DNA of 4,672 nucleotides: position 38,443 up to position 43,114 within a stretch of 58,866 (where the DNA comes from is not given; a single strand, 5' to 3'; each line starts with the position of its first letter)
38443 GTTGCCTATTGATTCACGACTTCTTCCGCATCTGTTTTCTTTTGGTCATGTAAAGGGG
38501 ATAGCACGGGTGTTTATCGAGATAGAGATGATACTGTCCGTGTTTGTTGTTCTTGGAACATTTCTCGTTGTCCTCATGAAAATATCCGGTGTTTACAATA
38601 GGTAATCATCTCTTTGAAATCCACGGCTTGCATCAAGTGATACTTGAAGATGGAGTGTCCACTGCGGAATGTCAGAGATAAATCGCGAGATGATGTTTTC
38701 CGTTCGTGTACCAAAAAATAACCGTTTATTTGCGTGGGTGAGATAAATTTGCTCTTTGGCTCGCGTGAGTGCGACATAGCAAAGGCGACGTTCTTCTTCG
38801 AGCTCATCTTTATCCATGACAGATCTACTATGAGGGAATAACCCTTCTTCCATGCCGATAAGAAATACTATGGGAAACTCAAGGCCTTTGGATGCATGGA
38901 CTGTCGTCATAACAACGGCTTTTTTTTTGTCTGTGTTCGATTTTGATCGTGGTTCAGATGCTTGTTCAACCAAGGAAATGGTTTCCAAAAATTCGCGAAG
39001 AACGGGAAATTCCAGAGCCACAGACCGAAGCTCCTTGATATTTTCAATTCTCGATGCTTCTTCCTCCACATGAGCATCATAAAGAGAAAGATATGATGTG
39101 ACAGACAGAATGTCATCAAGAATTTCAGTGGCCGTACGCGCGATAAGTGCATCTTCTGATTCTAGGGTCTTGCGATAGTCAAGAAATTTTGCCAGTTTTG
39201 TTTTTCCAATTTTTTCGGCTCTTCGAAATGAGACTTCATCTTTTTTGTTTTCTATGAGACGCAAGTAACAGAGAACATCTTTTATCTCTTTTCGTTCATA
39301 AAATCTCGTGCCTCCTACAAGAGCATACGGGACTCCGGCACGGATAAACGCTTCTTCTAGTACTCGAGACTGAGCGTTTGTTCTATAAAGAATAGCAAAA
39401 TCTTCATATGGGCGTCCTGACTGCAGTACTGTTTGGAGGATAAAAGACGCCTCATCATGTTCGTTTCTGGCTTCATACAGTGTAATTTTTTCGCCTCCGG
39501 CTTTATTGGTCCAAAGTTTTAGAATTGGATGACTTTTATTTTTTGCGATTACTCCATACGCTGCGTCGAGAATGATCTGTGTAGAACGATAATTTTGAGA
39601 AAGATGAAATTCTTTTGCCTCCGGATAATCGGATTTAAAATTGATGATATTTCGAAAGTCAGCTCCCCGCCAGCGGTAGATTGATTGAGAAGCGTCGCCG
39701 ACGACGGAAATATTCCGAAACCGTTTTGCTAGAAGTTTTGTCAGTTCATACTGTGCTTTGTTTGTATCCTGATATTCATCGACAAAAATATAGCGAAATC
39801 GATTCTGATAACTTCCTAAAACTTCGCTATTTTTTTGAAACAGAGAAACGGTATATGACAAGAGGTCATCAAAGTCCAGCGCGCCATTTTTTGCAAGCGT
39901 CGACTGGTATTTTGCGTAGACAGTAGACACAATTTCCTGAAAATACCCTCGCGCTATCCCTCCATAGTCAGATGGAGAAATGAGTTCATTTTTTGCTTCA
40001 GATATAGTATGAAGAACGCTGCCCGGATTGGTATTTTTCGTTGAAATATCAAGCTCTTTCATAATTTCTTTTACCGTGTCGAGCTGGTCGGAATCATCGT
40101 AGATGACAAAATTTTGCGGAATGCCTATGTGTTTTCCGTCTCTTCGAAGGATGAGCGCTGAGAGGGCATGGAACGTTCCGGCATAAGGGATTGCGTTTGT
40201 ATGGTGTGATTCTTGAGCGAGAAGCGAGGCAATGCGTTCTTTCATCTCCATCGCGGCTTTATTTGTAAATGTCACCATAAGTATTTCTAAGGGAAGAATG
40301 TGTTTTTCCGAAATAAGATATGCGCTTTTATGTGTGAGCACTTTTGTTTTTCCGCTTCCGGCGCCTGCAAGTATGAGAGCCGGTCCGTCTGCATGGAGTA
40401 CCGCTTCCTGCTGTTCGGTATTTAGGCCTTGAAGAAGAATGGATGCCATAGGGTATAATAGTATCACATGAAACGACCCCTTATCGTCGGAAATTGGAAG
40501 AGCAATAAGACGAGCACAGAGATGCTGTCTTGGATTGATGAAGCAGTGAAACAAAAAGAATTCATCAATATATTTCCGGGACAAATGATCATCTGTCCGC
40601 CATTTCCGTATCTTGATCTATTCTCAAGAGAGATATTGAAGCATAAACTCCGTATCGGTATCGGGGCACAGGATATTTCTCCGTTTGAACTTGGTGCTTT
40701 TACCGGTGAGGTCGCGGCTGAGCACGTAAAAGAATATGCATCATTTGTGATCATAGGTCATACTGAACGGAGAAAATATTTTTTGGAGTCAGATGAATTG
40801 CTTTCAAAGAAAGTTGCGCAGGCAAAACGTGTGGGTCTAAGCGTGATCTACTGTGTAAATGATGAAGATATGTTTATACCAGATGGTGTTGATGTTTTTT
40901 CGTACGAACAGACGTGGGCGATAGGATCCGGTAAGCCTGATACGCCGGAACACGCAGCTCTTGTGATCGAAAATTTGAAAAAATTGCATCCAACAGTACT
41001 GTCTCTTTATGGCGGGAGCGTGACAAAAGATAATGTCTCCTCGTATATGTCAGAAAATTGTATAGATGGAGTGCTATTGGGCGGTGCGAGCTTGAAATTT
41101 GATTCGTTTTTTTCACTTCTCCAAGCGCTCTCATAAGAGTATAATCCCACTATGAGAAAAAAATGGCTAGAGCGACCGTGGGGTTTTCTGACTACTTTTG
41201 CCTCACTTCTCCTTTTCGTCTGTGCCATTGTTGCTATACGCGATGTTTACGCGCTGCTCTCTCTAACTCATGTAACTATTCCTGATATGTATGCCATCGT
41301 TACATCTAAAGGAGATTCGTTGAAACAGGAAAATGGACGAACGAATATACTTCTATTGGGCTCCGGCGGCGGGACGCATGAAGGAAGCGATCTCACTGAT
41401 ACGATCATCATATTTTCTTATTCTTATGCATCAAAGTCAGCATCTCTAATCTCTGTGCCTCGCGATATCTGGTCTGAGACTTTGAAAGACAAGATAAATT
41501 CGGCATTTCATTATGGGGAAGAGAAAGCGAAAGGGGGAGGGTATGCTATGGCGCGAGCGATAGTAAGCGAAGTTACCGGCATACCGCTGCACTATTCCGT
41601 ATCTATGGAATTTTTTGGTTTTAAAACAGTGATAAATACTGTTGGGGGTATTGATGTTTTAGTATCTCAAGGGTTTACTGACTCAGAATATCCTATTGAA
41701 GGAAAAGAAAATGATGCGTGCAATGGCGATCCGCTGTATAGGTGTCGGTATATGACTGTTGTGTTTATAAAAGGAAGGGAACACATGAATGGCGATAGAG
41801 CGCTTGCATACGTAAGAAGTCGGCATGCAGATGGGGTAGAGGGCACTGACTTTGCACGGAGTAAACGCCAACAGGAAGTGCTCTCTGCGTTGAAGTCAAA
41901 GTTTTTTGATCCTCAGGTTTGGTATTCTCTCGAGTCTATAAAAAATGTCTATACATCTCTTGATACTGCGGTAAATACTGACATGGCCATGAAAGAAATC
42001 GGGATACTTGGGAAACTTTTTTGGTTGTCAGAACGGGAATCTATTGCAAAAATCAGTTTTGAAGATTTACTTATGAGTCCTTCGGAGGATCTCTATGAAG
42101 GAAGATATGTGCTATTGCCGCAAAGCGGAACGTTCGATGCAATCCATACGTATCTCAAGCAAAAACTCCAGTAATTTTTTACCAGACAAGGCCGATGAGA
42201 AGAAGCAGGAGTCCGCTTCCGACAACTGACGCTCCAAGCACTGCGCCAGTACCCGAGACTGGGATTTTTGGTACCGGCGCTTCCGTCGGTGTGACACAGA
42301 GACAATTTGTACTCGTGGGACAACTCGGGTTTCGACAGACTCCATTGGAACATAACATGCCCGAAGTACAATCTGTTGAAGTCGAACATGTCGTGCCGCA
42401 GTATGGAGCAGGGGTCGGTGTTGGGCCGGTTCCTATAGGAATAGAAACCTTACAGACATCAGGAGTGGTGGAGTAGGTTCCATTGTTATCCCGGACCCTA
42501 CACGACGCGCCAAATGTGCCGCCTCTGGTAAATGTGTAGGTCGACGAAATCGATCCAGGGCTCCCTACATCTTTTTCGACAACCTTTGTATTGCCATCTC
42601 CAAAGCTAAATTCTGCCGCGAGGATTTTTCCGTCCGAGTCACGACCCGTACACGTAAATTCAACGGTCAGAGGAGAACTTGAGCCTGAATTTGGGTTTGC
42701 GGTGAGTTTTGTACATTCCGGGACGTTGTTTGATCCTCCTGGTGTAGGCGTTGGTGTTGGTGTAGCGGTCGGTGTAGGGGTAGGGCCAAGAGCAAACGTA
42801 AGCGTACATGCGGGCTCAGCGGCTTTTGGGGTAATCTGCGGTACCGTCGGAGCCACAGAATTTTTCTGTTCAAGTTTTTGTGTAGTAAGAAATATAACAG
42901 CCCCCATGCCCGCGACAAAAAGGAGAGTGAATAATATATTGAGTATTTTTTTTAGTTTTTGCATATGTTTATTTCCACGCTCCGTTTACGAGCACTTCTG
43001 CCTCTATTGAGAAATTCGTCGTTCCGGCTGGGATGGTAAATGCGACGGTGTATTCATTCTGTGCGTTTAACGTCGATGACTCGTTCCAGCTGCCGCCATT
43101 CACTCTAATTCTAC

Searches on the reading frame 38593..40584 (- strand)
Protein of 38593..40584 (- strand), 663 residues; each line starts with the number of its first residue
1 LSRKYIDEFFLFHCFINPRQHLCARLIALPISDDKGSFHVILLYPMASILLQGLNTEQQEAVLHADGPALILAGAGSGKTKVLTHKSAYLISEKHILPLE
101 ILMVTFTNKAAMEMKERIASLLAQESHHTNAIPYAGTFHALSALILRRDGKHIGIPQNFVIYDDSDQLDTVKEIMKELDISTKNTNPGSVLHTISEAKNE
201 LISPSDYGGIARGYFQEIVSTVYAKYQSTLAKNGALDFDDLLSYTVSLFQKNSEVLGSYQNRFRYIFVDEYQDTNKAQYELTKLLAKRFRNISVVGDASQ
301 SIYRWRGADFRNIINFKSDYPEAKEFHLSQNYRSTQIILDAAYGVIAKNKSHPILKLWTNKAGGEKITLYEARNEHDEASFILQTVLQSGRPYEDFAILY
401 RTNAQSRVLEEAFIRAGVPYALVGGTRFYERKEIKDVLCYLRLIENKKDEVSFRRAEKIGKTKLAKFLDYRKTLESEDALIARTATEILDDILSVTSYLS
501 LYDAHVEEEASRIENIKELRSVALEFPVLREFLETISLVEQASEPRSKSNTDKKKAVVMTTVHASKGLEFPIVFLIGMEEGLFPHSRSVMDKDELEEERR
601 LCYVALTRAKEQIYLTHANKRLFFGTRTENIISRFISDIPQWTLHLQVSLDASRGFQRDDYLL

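Call 25: search_protein_families(library=pfam, proteins=[window:38593-40584:-], max_evalue=0.01)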
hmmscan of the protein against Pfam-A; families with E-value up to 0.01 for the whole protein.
window:38593-40584:- (663 aa): 7 families
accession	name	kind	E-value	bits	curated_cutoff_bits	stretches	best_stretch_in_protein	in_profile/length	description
PF00580.27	UvrD-helicase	-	2.5e-88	296.7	23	1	54-321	1-271/271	UvrD/REP helicase N-terminal domain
PF13361.12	UvrD_C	-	1.7e-66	225.5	25.6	2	326-467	1-150/350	UvrD-like helicase C-terminal domain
PF13245.12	AAA_19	-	1.9e-22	80.3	25.1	1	58-304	1-132/134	AAA domain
PF13538.12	UvrD_C_2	-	5.1e-11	42.7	27.4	1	557-615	2-51/52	UvrD-like helicase C-terminal domain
PF01443.25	Viral_helicase1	-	3e-07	30.9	21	1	545-615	166-226/228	Viral superfamily 1 RNA helicase core domain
PF13604.12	AAA_30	-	5.2e-06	26.8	27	1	54-119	2-67/191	AAA domain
PF13173.12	AAA_14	-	0.0053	17.2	27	0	232-301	31-100/129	AAA domain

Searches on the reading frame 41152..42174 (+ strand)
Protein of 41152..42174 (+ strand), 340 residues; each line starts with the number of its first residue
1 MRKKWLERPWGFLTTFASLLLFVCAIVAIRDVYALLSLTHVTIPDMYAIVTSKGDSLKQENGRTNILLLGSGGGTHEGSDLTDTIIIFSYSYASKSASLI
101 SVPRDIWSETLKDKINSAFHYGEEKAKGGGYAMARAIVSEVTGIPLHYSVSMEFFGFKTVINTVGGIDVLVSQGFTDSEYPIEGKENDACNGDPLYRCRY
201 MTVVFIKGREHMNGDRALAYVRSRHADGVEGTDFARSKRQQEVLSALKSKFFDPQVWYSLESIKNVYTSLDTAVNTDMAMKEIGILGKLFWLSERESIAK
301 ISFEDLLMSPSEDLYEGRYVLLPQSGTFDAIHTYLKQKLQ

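Call 25: search_protein_families(library=pfam, proteins=[window:41152-42174:+], max_evalue=0.01)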
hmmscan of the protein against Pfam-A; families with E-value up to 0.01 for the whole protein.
window:41152-42174:+ (340 aa): 1 family
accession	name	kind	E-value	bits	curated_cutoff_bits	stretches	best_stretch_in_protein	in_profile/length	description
PF03816.19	LytR_cpsA_psr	-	3.2e-31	109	24.6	1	82-250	2-147/150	LytR_cpsA_psr family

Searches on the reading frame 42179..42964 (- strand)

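Call 25: search_protein_families(library=pfam, proteins=[window:42179-42964:-], max_evalue=0.01)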
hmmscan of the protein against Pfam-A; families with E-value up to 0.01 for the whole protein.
window:42179-42964:- (261 aa): 2 families
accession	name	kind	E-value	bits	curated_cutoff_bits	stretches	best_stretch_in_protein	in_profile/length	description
PF18911.6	PKD_4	-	1.2e-06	28.9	27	1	89-167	8-79/85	PKD domain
PF00801.26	PKD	-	4.3e-06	27.1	23.5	1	94-167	10-75/80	PKD domain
